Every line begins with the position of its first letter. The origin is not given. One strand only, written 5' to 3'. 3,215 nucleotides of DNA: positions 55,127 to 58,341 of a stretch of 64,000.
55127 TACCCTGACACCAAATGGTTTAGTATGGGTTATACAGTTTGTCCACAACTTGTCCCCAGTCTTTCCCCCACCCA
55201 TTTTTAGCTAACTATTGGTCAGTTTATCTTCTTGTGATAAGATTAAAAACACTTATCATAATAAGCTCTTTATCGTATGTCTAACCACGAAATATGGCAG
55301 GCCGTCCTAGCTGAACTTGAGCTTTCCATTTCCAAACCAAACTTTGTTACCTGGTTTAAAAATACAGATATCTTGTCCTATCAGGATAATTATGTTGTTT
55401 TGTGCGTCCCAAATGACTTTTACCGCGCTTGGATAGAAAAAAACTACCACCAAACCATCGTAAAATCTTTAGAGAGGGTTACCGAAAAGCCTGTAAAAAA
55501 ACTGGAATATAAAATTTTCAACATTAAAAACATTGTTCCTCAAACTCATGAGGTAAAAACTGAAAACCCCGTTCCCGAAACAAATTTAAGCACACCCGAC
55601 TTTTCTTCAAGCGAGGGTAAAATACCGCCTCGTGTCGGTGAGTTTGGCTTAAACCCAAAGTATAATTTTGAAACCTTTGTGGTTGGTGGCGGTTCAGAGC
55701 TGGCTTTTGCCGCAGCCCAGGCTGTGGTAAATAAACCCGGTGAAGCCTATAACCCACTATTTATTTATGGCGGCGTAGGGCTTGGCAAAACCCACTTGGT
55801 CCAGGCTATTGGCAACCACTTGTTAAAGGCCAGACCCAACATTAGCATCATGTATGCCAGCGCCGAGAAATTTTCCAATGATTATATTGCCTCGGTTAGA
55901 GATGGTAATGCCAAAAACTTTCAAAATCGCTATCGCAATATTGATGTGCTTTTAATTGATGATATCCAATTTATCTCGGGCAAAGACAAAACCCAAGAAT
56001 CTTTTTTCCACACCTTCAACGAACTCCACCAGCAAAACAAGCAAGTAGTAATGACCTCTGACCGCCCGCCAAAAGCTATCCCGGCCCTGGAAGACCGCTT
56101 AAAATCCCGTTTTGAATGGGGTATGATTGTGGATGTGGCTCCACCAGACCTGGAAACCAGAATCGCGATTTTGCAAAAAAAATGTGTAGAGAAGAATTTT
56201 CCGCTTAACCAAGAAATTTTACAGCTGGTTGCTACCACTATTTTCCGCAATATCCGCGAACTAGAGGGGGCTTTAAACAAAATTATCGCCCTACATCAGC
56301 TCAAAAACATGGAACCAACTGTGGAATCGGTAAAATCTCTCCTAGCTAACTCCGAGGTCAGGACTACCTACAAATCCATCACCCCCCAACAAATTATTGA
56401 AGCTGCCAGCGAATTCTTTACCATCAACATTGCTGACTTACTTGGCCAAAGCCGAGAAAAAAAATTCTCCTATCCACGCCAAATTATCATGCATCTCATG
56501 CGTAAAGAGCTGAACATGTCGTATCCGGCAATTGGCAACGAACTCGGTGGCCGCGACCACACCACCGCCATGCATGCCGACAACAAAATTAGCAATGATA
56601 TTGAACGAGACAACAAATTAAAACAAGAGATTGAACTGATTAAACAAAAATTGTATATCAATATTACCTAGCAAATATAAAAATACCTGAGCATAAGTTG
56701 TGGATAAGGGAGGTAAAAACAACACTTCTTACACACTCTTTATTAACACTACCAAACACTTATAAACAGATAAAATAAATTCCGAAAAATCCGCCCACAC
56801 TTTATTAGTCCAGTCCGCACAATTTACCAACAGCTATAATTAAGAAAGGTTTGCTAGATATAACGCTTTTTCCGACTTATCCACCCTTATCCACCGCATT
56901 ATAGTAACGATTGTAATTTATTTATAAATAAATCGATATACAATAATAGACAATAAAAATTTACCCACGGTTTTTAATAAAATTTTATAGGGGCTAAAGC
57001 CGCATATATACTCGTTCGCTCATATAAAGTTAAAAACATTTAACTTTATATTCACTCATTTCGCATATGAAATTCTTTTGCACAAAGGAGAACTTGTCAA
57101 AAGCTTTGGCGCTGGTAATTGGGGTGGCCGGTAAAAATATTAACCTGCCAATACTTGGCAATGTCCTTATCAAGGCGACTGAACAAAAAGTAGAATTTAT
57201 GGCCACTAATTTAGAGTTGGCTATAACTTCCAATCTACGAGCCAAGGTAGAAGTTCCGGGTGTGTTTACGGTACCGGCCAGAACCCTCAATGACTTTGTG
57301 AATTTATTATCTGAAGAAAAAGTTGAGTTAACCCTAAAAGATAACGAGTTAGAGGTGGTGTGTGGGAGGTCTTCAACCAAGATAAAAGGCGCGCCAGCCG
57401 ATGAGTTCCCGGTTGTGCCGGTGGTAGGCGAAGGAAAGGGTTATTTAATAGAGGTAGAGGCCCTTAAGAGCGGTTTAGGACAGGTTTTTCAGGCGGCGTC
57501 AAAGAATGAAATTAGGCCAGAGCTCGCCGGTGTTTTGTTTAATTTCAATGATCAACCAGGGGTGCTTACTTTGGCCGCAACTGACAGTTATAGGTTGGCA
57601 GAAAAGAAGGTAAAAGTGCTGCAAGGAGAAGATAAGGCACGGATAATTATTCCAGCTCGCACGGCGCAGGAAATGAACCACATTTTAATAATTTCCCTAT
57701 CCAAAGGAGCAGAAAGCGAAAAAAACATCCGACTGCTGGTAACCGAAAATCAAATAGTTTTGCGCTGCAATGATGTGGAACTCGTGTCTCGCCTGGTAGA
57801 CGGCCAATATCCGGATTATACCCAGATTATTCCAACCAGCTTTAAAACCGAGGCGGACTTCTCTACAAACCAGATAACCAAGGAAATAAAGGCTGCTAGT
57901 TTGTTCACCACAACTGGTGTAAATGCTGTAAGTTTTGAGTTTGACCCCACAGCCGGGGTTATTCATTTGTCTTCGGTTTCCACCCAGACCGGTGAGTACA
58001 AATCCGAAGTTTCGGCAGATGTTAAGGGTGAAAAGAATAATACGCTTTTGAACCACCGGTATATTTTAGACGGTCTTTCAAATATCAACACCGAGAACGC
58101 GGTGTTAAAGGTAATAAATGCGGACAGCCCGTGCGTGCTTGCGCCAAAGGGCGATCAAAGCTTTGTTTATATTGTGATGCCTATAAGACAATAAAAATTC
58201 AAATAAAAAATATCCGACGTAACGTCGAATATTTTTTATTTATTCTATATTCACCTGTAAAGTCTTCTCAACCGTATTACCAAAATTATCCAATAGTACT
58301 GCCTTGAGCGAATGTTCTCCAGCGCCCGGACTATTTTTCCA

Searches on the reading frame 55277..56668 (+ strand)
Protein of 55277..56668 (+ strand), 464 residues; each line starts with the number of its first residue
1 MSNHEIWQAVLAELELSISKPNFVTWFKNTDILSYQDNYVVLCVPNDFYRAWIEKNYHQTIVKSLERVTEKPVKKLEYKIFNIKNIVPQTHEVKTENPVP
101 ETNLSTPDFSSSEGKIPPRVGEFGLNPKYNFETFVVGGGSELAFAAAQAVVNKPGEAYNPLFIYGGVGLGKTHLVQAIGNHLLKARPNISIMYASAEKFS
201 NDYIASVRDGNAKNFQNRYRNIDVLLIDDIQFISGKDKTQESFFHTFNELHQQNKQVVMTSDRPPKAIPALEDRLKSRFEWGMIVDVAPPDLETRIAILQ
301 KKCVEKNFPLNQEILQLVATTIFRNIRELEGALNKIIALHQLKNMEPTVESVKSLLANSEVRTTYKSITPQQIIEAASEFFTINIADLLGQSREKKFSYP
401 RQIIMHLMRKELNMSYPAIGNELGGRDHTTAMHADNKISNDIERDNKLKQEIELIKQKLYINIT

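Call 44: search_protein_families(library=pfam, proteins=[window:55277-56668:+], max_evalue=0.001)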
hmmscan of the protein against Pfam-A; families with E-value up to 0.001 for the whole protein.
window:55277-56668:+ (464 aa): 9 families
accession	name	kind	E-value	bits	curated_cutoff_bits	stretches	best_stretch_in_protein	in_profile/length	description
PF00308.24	Bac_DnaA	-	4.5e-69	232.2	23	1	125-286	1-162/162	Bacterial DnaA ATPAse domain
PF08299.17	Bac_DnaA_C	-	5.5e-23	81.2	31.5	1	370-438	1-69/69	Bacterial dnaA protein helix-turn-helix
PF11638.13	DnaA_N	-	2.3e-15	56.5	24.6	1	4-65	1-63/65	DnaA N-terminal domain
PF00004.35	AAA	-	6.8e-10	39.9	21.2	1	162-280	2-128/131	ATPase family associated with various cellular activities (AAA)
PF01695.23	IstB_IS21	-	1.8e-09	37.9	24.1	1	161-264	95-195/238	IstB-like ATP binding protein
PF13173.12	AAA_14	-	7e-05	23.3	27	1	159-261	3-97/129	AAA domain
PF13401.12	AAA_22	-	0.0003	21.5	27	0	160-198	7-45/130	AAA domain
PF01637.24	ATPase_2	-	0.00031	21.1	33.2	1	156-268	18-123/225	ATPase domain predominantly from Archaea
PF00910.28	RNA_helicase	-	0.0004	21.3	21.5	0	162-259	2-83/105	RNA helicase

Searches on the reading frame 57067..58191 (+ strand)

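Call 44: search_protein_families(library=pfam, proteins=[window:57067-58191:+], max_evalue=0.001)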
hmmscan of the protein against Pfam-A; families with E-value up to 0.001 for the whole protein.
window:57067-58191:+ (375 aa): 3 families
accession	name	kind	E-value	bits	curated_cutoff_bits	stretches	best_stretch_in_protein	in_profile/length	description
PF00712.24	DNA_pol3_beta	-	3.2e-28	98.8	24.4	1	1-118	1-120/120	DNA polymerase III beta subunit, N-terminal domain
PF02767.21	DNA_pol3_beta_2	-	2e-25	89.7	27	1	128-250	2-116/116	DNA polymerase III beta subunit, central domain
PF02768.20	DNA_pol3_beta_3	-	7.2e-20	71.4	27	1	253-374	2-121/121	DNA polymerase III beta subunit, C-terminal domain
